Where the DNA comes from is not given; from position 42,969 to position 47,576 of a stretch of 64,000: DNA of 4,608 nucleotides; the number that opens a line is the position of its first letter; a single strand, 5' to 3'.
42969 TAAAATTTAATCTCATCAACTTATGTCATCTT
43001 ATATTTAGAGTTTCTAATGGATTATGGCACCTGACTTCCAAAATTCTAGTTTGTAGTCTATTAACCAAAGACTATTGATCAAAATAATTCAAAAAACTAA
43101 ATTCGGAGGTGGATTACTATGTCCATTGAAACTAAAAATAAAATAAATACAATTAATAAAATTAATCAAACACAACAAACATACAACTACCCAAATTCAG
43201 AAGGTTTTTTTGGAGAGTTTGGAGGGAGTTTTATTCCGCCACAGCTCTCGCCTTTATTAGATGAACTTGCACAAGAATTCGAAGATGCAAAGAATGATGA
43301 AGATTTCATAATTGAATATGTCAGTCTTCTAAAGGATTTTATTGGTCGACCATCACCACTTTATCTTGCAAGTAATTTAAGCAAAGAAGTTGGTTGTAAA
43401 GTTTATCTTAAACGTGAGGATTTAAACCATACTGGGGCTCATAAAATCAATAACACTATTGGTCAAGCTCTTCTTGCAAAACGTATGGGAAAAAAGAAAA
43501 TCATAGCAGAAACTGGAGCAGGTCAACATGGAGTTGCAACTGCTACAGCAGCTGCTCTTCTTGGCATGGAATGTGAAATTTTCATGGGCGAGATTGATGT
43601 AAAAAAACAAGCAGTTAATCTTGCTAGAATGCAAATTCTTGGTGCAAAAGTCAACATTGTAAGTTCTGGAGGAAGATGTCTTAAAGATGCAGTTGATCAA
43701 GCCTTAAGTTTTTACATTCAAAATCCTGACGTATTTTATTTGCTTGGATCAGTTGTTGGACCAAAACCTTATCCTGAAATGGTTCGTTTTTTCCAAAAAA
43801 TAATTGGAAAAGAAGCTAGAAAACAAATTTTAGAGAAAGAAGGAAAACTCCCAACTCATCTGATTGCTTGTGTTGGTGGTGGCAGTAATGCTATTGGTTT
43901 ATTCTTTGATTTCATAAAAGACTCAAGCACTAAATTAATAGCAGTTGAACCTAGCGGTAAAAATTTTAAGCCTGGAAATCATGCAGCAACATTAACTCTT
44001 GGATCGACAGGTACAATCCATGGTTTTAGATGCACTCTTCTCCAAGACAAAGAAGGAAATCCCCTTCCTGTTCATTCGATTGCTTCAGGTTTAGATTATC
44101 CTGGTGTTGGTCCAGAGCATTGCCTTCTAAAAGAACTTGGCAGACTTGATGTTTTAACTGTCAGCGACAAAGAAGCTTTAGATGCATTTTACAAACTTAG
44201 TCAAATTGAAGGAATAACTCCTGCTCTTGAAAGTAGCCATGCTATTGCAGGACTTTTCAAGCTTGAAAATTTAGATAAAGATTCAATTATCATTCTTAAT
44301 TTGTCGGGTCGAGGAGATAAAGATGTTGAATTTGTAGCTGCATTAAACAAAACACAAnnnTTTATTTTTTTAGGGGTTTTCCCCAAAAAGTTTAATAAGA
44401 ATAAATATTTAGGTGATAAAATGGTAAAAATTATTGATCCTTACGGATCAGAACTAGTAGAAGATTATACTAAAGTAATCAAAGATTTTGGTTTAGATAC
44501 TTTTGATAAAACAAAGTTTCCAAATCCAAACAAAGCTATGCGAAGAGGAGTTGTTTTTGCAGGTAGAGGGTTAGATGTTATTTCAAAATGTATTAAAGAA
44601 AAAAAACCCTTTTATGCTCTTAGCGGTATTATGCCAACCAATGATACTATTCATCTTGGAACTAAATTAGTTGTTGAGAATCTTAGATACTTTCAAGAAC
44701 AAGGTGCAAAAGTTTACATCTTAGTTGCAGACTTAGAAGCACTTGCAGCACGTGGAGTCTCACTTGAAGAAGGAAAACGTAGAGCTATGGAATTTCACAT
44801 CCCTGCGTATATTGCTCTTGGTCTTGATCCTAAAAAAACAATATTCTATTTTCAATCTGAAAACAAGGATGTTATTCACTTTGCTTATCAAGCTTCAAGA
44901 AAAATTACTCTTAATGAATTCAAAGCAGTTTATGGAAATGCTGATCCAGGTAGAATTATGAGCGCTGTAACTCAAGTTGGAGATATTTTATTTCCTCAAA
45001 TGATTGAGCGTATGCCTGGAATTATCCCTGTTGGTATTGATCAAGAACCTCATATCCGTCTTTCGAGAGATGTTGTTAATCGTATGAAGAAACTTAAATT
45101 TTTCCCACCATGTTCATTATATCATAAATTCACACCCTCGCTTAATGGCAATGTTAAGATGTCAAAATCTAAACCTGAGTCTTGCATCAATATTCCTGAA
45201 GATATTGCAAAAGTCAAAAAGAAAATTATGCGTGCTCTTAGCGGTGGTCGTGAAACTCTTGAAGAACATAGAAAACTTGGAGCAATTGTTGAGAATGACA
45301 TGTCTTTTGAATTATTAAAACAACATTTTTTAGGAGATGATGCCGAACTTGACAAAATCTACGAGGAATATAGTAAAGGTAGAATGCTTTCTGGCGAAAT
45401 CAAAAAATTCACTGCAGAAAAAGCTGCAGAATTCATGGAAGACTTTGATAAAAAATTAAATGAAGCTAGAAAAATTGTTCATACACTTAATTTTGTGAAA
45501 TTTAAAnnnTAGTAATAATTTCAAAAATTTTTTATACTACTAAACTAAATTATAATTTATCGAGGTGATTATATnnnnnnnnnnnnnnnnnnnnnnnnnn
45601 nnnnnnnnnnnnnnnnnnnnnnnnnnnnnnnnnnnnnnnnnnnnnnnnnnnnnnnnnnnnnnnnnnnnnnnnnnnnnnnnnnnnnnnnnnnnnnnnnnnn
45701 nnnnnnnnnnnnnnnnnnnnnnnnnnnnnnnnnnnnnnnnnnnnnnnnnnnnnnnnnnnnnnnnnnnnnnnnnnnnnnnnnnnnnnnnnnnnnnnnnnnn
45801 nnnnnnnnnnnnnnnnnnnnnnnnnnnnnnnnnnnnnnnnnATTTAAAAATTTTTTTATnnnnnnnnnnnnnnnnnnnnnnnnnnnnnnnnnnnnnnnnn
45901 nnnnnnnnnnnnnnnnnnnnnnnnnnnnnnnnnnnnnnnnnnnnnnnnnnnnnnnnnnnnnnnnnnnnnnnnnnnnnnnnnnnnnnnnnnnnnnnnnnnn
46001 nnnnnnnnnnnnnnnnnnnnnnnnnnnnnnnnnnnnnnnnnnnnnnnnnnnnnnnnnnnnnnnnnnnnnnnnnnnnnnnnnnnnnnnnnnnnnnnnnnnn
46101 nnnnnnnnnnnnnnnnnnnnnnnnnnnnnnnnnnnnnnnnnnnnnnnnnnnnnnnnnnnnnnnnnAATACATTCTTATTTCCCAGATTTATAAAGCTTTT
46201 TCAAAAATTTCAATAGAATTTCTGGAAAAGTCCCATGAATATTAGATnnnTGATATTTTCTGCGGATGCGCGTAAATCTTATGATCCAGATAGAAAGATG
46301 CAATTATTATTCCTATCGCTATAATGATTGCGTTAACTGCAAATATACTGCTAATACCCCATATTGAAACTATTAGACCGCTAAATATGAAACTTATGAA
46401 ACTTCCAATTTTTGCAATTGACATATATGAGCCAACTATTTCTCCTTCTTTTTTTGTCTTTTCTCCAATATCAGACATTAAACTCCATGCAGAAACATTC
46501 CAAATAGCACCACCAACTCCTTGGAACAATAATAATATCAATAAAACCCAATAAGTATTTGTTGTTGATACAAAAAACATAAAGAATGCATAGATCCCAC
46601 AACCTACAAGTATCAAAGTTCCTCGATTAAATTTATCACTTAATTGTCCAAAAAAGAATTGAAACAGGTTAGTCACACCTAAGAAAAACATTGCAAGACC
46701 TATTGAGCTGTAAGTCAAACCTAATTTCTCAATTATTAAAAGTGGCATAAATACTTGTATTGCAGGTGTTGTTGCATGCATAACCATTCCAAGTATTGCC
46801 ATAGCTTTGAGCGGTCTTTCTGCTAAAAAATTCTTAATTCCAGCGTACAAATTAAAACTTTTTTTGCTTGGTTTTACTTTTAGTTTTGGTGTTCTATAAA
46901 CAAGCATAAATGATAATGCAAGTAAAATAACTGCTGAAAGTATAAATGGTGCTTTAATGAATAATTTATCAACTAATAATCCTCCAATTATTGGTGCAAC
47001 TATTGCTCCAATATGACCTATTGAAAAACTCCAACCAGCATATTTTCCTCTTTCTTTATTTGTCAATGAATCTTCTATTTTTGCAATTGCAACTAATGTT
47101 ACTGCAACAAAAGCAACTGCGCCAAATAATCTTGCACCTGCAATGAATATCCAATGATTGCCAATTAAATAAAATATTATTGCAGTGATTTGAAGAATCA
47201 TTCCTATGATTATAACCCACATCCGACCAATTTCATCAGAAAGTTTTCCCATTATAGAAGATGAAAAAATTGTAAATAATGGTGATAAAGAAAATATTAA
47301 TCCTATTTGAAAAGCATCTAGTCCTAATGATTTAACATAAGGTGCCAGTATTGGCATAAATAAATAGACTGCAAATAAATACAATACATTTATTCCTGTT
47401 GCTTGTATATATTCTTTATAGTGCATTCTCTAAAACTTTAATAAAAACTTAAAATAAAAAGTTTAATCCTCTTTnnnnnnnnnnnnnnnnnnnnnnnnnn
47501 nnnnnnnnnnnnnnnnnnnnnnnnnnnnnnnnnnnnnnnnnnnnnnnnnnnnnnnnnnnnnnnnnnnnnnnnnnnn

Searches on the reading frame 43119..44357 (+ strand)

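Call 78: search_protein_families(library=pfam, proteins=[window:43119-44357:+], max_evalue=0.00001)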
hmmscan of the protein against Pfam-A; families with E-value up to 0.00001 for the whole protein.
window:43119-44357:+ (413 aa): 1 family
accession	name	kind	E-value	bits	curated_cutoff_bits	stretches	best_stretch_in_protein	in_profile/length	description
PF00291.31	PALP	-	3.5e-41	141.9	35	1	76-397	5-295/295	Pyridoxal-phosphate dependent enzyme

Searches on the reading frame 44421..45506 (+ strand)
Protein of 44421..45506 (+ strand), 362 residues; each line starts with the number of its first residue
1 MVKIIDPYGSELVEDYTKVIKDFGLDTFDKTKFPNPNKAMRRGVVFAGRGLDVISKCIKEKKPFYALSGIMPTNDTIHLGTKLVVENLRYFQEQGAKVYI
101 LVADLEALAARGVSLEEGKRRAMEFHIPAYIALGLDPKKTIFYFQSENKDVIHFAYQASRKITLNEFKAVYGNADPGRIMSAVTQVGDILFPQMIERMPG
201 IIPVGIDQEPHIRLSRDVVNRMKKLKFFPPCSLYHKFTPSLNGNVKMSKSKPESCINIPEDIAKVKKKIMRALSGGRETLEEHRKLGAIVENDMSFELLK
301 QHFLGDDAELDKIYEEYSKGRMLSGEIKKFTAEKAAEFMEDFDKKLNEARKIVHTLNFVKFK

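Call 79: search_protein_families(library=pfam, proteins=[window:44421-45506:+], max_evalue=0.00001)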
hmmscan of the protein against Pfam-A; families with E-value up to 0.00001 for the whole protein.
window:44421-45506:+ (362 aa): 1 family
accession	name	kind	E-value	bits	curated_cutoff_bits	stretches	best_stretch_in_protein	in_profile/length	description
PF00579.31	tRNA-synt_1b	-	6.9e-41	140.9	21.1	1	60-338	2-290/292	tRNA synthetases class I (W and Y)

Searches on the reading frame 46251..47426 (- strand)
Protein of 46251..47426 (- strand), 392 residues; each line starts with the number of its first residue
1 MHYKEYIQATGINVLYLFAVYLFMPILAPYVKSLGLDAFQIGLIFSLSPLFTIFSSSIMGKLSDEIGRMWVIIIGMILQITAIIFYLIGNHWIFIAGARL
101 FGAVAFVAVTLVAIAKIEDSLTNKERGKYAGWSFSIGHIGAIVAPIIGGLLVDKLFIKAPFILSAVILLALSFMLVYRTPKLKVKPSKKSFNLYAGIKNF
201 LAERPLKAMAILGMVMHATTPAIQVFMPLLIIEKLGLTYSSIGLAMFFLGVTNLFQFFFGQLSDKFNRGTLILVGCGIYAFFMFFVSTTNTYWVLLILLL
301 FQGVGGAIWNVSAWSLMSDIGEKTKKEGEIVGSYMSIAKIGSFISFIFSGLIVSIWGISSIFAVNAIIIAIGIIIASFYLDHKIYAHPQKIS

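Call 79: search_protein_families(library=pfam, proteins=[window:46251-47426:-], max_evalue=0.00001)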
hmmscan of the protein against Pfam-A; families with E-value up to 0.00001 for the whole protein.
window:46251-47426:- (392 aa): 5 families
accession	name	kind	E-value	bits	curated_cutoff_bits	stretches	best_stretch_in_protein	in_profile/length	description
PF07690.21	MFS_1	-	1.5e-48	166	33.4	2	12-250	4-248/347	Major Facilitator Superfamily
PF12832.13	MFS_1_like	-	1.6e-14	54.2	25.2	1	16-191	11-191/373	MFS_1 like family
PF00083.30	Sugar_tr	-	2.1e-07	30.6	22.3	0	12-173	19-186/452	Sugar (and other) transporter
PF03092.22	BT1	-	3.1e-06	26.6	22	0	277-384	70-179/432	BT1 family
PF13347.12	MFS_2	-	3.9e-06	26.1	27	1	18-359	16-387/427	MFS/sugar transport protein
